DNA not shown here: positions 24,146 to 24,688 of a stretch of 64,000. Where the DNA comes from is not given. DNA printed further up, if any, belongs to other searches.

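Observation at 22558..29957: Persulfide carriers (TusA, DsrE) hard-wired into an MvhD-HdrL-HdrA-HdrC-HdrB operon headed by an ArsR regulator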

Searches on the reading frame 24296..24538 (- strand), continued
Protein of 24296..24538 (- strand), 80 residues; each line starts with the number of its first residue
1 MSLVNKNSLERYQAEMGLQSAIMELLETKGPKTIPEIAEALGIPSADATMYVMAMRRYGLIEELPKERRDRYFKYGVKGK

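Call 97: search_protein_families(library=ncbifam, proteins=[L087:2319-3626:+, L087:3653-5713:+, L087:6047-7225:+, L087:1171-1530:+, L087:7255-7629:+, L087:913-1119:+], max_evalue=0.00001)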
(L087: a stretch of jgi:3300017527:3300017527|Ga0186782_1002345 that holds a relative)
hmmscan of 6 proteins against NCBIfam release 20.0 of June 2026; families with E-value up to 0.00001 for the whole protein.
L087:2319-3626:+ (435 aa): 29 families (the best 25 are shown)
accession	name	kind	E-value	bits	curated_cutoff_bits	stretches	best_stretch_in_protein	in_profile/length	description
NF040770.1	hetero_SS_HdrA2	exception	1.5e-140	469.7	1100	1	3-425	135-562/777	CoB-CoM heterodisulfide reductase HdrA2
NF041778.1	hetero_SS_HdrA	equivalog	2.7e-101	339.7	1400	1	4-425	139-572/771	ferredoxin:CoB-CoM heterodisulfide reductase subunit HdrA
NF041891.1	hdrA_Methbact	equivalog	6.5e-98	328.8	1300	1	5-423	131-556/762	ferredoxin:CoB-CoM heterodisulfide reductase subunit HdrA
TIGR01971.1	NuoI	subfamily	5.8e-10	38.8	113.05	1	73-183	11-109/121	NADH-quinone oxidoreductase, chain I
NF009410.0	PRK12771.1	subfamily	7.1e-09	34.8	516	0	6-46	137-177/566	NAD(P)-binding protein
NF004537.0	PRK05888.1-3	equivalog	7.3e-09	35.4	163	1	109-184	69-142/204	NADH-quinone oxidoreductase subunit NuoI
NF004536.0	PRK05888.1-1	equivalog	8.5e-09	35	212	1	72-187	25-129/180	NADH-quinone oxidoreductase subunit NuoI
NF045637.1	carotdesatCrtDProt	equivalog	5.5e-08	31.8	580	1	10-59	1-50/485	1-hydroxycarotenoid 3,4-desaturase CrtD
NF009409.0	PRK12770.1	subfamily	1.5e-07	30.8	343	0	303-426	238-353/360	putative glutamate synthase subunit beta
NF053556.1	prodigi_MAP_PigB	equivalog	2.5e-07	29.5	850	1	3-45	150-190/659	prodigiosin MAP biosynthesis oxidoreductase PigB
NF005560.0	PRK07233.1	equivalog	2.8e-07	29.8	252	1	10-47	3-40/435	hypothetical protein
TIGR00292.1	TIGR00292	equivalog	4.7e-07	29.3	148.3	1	8-54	22-68/254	sulfide-dependent adenosine diphosphate thiazole synthase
NF004789.0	PRK06134.1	subfamily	6.3e-07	28.3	747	1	4-45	9-50/581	FAD-dependent oxidoreductase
TIGR00275.1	TIGR00275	subfamily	6.8e-07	28.4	183.8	0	10-47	1-38/401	aminoacetone oxidase family FAD-binding enzyme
NF053717.1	VnlPnlRedVprA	equivalog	8.3e-07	28.2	600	1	5-45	4-44/481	vinyl phenol reductase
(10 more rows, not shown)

L087:3653-5713:+ (686 aa): 23 families
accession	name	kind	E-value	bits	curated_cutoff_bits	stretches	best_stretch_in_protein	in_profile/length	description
NF040770.1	hetero_SS_HdrA2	exception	3.2e-186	620.8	1100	1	20-684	1-642/777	CoB-CoM heterodisulfide reductase HdrA2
NF041891.1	hdrA_Methbact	equivalog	1.5e-147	492.9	1300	1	20-685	2-638/762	ferredoxin:CoB-CoM heterodisulfide reductase subunit HdrA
NF041778.1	hetero_SS_HdrA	equivalog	1.3e-135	453.2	1400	1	20-684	7-652/771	ferredoxin:CoB-CoM heterodisulfide reductase subunit HdrA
NF041087.1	bile_acid_BaiCD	equivalog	7.4e-09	34.3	825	1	155-235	377-455/642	bile acid Fe-S flavoenzyme BaiCD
NF045663.1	diclust_near_Sec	equivalog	7.7e-09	34.2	530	1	139-227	87-178/759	pyridine nucleotide-disulfide oxidoreductase/dicluster-binding protein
TIGR01971.1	NuoI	subfamily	2.9e-08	33.3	113.05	0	604-667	40-100/121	NADH-quinone oxidoreductase, chain I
NF005560.0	PRK07233.1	equivalog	5.4e-08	32.1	252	1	160-200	2-42/435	hypothetical protein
TIGR03997.1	mycofact_OYE_2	equivalog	6.7e-08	31.4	793.15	1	158-234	379-453/645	mycofactocin system FadH/OYE family oxidoreductase 2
NF045599.1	bili_reduct_long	exception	1e-07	30.6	750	1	157-235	380-456/641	bilirubin reductase, long form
TIGR03467.1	HpnE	equivalog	2.9e-07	30.2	283.05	1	161-196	1-36/430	hydroxysqualene dehydroxylase HpnE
TIGR00292.1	TIGR00292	equivalog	7e-07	28.7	148.3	1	150-238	13-105/254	sulfide-dependent adenosine diphosphate thiazole synthase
NF009410.0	PRK12771.1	subfamily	7.1e-07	28.2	516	1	150-197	130-177/566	NAD(P)-binding protein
NF005505.0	PRK07118.1-4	equivalog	7.3e-07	28.9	378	0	605-665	130-188/265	Fe-S cluster domain-containing protein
NF041836.1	rnfB_Methano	equivalog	1.1e-06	28.3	445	0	606-665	131-188/265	Rnf electron transport complex subunit RnfB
NF002480.1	PRK01747.1-1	equivalog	1.2e-06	27.2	540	1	138-192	225-282/645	bifunctional tRNA (5-methylaminomethyl-2-thiouridine)(34)-methyltransferase MnmC2/FAD-dependent 5-carboxymethylaminomethyl-2-thiouridine(34)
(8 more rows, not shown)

L087:6047-7225:+ (392 aa): 9 families
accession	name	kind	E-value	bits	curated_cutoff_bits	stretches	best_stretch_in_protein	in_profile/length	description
NF038018.1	qmoC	equivalog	1.3e-63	215.6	300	1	12-378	8-358/360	quinone-interacting membrane-bound oxidoreductase complex subunit QmoC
NF011607.0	PRK15033.1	subfamily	1.2e-23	83.7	524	1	67-390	68-383/389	tricarballylate utilization 4Fe-4S protein TcuB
TIGR03290.1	CoB_CoM_SS_C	equivalog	1.7e-16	60.5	160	1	21-101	1-81/144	CoB--CoM heterodisulfide reductase subunit C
TIGR02484.1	CitB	equivalog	5.3e-16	58.7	246.6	1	22-380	14-354/372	tricarballylate utilization 4Fe-4S protein TcuB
NF041779.1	hetero_SS_HdrC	equivalog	1.2e-13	51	350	1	19-108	28-114/198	ferredoxin:CoB-CoM heterodisulfide reductase subunit HdrC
NF041890.1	hdrC_Methbact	equivalog_domain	2.4e-13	50.1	270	1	8-97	15-103/192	ferredoxin:CoB-CoM heterodisulfide reductase subunit HdrC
NF008369.0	PRK11168.1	equivalog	4.1e-08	32.5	278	1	18-100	7-92/401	anaerobic glycerol-3-phosphate dehydrogenase subunit C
NF009226.0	PRK12576.1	equivalog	2e-07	30.7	344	1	19-94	151-236/317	succinate dehydrogenase/fumarate reductase iron-sulfur subunit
NF058577.1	FdxA_fam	equivalog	9.2e-06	25.8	65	0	19-36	33-50/52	4Fe-4S ferredoxin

L087:1171-1530:+ (119 aa): 1 family
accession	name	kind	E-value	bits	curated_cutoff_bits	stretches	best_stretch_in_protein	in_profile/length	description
NF047629.1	SulfCarrDsrE2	equivalog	3.3e-21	76.1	210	2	2-60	3-61/159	sulfur carrier protein DsrE2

L087:7255-7629:+ (124 aa): 0 families

L087:913-1119:+ (68 aa): 5 families
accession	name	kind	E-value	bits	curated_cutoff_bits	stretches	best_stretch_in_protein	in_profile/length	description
NF033788.1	HTH_metalloreg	subfamily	1.2e-12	47.5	55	1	2-43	33-74/77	metalloregulator ArsR/SmtB family transcription factor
NF033789.1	repress_SdpR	subfamily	9.6e-08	31.8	100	1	2-39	29-66/79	autorepressor SdpR family transcription factor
NF047906.1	CdPbTransRegCmtR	equivalog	3.6e-07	30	150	1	2-53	42-93/104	Cd(II)/Pb(II)-sensing metalloregulatory transcriptional regulator CmtR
NF040642.1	sulf_sens_BigR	equivalog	6.3e-07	29.4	155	1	2-43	41-82/95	sulfite-sensing transcriptional repressor BigR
NF045707.1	Dbac_1936_reg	equivalog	2.7e-06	27.3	115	1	2-55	38-91/99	ArsR/SmtB-type metalloregulator TsoR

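Call 98: find_encoding_contigs(protein=P0397, flank=9000, max_places=2)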
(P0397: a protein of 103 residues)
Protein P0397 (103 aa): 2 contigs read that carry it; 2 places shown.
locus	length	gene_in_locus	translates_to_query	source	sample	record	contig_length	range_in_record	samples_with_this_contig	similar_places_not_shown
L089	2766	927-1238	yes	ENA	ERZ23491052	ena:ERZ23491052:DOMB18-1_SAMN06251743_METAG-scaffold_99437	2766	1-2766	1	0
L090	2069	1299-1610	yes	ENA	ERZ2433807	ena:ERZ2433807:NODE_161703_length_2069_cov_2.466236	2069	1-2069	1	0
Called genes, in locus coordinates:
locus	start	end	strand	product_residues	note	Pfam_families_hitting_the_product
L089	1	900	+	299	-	?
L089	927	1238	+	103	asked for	-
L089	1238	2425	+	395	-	-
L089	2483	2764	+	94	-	?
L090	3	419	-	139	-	?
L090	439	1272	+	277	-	PF25160:LdpA_Fe-S-bd (faint), PF13237:Fer4_10 (faint), PF12838:Fer4_7, PF13187:Fer4_9 (weak), PF14697:Fer4_21 (weak), PF00037:Fer4 (weak), PF12837:Fer4_6 (weak)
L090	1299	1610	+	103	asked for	-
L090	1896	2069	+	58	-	?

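Call 99: find_encoding_contigs(protein=P0360, flank=9000, max_places=2)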
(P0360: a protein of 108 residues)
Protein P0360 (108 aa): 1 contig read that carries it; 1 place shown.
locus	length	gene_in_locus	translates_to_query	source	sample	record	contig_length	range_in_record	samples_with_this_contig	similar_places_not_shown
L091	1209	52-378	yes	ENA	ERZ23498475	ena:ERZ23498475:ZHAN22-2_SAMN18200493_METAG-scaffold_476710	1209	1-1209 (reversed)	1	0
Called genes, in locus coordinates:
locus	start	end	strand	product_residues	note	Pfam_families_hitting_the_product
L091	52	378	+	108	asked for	-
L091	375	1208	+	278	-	?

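Call 102: find_encoding_contigs(protein=P0368, flank=9000, max_places=2)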
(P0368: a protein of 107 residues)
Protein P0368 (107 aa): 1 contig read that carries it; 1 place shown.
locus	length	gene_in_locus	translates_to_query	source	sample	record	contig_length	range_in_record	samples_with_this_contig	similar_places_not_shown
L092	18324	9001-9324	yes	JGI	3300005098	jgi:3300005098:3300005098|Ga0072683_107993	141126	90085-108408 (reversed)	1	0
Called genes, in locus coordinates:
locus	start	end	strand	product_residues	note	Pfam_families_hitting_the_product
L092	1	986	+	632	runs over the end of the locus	PF01134:GIDA, PF12831:FAD_oxidored (weak), PF21680:GIDA_C_1st, PF13932:SAM_GIDA_C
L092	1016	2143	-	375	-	PF04015:DUF362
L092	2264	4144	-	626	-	PF05977:MFS_3, PF07690:MFS_1, PF01553:Acyltransferase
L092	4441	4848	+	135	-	PF01022:HTH_5, PF12802:MarR_2 (weak), PF12840:HTH_20, PF13412:HTH_24, PF13545:HTH_Crp_2 (weak)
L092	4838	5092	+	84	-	PF01206:TusA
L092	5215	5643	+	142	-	PF02662:FlpD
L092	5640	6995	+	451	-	PF01946:Thi4 (weak), PF00890:FAD_binding_2 (weak), PF01266:DAO (weak), PF07992:Pyr_redox_2 (weak), PF12831:FAD_oxidored (weak), PF13450:NAD_binding_8 (weak), PF12838:Fer4_7, PF00037:Fer4, +8 more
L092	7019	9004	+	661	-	PF01266:DAO (weak), PF07992:Pyr_redox_2, PF12831:FAD_oxidored (weak), PF13450:NAD_binding_8 (weak), PF13237:Fer4_10 (faint), PF12838:Fer4_7, PF14697:Fer4_21 (weak), PF00037:Fer4 (weak), +1 more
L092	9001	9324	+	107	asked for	-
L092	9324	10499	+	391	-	PF12838:Fer4_7 (faint), PF13183:Fer4_8, PF13187:Fer4_9, PF13237:Fer4_10, PF13534:Fer4_17, PF02665:Nitrate_red_gam (faint), PF27541:CitB (weak)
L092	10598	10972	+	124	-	PF02635:DsrE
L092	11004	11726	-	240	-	PF00226:DnaJ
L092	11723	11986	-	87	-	PF07615:Ykof, PF01910:Thiamine_BP (weak)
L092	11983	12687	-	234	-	PF01209:Ubie_methyltran, PF13489:Methyltransf_23, PF05724:TPMT (weak), PF13847:Methyltransf_31, PF08241:Methyltransf_11, PF08242:Methyltransf_12, PF13649:Methyltransf_25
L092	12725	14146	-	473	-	PF00884:Sulfatase, PF01663:Phosphodiest (weak), PF16347:SGSH_C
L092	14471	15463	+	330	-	PF04015:DUF362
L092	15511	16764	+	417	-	PF10502:Peptidase_S26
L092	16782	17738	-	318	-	PF02558:ApbA, PF08546:ApbA_C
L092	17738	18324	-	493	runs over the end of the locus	PF02310:B12-binding, PF04055:Radical_SAM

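Call 103: find_encoding_contigs(protein=P0386, flank=9000, max_places=2)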
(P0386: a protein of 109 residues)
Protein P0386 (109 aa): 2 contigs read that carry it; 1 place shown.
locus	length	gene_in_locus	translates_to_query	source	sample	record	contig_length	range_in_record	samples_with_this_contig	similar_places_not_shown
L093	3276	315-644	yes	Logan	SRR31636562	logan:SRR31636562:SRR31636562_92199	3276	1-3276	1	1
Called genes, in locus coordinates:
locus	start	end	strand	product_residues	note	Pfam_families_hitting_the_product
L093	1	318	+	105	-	?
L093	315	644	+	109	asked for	-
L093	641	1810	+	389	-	PF13484:Fer4_16 (faint), PF13183:Fer4_8, PF13187:Fer4_9, PF13237:Fer4_10, PF13534:Fer4_17, PF27541:CitB, PF02665:Nitrate_red_gam (faint)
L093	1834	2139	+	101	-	-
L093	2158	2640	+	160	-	PF13686:DrsE_2, PF02635:DsrE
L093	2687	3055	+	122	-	-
